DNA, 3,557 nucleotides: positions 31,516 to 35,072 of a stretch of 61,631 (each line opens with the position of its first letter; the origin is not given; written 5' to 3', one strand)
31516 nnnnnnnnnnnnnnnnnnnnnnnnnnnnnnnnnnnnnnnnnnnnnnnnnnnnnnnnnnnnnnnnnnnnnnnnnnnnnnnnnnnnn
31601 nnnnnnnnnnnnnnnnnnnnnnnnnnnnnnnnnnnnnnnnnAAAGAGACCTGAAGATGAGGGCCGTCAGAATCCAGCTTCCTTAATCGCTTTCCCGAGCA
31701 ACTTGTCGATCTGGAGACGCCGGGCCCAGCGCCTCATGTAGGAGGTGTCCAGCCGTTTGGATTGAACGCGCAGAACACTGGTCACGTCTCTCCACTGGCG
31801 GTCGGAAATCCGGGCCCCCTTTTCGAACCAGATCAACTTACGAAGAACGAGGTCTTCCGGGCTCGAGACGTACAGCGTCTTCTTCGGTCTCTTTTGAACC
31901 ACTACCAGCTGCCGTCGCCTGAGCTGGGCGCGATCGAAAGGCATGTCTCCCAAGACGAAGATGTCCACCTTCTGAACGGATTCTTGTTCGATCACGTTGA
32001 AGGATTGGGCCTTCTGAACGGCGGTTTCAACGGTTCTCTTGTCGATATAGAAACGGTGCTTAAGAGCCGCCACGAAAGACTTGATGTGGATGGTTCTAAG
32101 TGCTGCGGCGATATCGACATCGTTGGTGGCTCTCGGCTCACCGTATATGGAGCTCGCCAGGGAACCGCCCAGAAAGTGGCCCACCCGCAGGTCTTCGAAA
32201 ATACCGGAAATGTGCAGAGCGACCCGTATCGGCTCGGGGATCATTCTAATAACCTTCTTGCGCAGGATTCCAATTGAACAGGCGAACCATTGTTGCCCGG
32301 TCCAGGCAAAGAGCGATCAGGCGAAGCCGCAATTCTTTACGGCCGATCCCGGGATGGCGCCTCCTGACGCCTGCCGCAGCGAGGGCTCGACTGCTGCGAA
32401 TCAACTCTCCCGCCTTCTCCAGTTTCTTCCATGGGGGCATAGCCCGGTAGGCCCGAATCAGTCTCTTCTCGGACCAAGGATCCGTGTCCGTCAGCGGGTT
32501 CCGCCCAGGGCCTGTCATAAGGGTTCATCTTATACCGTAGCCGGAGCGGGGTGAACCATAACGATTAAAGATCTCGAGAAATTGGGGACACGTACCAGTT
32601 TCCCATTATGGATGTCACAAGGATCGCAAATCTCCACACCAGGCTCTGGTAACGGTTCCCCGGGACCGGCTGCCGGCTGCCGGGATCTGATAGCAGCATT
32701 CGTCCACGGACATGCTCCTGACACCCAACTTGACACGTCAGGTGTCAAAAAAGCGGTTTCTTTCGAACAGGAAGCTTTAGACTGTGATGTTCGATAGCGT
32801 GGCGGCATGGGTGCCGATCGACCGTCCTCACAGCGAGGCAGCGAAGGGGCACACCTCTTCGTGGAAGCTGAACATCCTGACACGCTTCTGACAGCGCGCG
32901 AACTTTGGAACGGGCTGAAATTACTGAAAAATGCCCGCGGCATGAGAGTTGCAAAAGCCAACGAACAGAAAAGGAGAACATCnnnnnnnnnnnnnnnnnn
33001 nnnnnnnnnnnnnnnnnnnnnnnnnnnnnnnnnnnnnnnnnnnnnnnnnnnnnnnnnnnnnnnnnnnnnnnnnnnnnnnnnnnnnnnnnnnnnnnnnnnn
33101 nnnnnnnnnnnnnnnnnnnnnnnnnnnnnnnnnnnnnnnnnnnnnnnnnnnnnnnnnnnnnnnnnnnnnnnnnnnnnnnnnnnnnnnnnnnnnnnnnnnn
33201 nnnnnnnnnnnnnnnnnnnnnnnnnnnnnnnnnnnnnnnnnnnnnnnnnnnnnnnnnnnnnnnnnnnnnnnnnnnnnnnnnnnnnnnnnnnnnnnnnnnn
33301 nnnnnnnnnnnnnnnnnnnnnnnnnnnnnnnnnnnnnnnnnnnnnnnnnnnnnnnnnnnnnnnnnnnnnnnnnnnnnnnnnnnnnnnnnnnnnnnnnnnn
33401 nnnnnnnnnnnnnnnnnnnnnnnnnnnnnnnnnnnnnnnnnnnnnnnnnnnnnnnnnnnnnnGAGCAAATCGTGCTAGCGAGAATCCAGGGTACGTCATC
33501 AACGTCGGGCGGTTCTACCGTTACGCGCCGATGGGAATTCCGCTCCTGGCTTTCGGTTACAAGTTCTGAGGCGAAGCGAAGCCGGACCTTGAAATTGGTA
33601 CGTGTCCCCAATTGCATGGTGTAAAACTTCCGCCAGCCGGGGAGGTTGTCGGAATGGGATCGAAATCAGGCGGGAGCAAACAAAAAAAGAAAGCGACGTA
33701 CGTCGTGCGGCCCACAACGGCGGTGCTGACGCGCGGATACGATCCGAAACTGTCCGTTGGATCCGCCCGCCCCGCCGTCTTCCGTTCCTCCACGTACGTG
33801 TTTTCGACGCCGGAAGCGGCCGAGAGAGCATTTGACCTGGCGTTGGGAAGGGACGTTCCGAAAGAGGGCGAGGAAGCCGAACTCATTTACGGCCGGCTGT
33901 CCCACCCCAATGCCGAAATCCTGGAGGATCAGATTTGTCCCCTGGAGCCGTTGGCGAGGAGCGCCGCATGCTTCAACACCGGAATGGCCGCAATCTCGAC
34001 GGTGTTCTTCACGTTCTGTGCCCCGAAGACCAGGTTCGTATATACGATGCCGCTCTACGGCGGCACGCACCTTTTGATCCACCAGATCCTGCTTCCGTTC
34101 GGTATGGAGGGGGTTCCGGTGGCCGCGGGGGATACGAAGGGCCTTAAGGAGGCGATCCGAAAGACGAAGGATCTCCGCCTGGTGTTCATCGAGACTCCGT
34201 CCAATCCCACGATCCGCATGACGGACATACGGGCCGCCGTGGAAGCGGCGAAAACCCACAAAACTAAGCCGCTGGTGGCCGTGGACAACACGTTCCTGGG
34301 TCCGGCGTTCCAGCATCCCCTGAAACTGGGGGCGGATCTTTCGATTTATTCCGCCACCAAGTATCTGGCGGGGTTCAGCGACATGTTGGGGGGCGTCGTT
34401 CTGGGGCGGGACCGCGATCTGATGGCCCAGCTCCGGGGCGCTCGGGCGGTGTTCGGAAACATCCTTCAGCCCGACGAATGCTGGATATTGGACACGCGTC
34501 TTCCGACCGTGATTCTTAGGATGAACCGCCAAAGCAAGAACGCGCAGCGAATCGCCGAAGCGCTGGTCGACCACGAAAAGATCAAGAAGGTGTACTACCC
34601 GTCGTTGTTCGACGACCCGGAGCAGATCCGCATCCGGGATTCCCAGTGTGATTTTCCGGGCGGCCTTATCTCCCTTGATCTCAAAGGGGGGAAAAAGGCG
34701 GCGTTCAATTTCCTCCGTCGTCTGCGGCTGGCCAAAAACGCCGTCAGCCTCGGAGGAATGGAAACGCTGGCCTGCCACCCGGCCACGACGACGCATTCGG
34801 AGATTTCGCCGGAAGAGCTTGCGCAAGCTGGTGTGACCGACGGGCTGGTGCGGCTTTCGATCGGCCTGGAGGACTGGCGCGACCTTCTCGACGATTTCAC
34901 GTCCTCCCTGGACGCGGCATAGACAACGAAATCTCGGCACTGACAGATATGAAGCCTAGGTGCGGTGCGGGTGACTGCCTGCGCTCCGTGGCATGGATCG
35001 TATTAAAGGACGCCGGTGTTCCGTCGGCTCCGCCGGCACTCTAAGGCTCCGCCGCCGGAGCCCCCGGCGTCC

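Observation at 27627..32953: Self-contained sigma54 circuit with one palindromic enhancer motif in front of the kinase/activator operon and two target genes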

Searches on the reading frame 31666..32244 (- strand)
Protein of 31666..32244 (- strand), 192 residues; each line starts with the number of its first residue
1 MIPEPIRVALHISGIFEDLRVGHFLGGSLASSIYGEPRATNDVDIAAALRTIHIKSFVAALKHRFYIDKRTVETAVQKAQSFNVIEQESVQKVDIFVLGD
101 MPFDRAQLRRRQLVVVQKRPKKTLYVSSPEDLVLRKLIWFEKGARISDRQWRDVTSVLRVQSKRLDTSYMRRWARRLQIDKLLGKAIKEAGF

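Call 4: search_protein_families(library=pfam, proteins=[window:31666-32244:-], max_evalue=0.01)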
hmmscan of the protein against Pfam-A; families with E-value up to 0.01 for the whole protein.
window:31666-32244:- (192 aa): 0 families

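Call 12: search_protein_families(library=pfam, proteins=[window:31666-32244:-], max_evalue=1)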
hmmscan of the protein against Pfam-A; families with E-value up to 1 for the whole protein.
window:31666-32244:- (192 aa): 1 family
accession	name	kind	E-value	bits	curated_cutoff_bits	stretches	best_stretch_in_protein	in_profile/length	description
PF17868.7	AAA_lid_8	-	0.066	13.5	22.8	1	139-161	15-37/72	AAA lid domain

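Call 13: search_protein_families(library=ncbifam, proteins=[window:31666-32244:-], max_evalue=0.01)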
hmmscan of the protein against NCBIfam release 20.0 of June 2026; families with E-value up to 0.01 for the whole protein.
window:31666-32244:- (192 aa): 0 families

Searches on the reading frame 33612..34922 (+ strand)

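Call 4: search_protein_families(library=pfam, proteins=[window:33612-34922:+], max_evalue=0.01)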
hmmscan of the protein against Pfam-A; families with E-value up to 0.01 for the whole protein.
window:33612-34922:+ (436 aa): 2 families
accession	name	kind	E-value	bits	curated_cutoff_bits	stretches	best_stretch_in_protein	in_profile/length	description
PF01053.26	Cys_Met_Meta_PP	-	4.2e-99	332.1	27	1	36-433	2-380/381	Cys/Met metabolism PLP-dependent enzyme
PF00155.27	Aminotran_1_2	-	0.0037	17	19.7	1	115-234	64-194/361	Aminotransferase class I and II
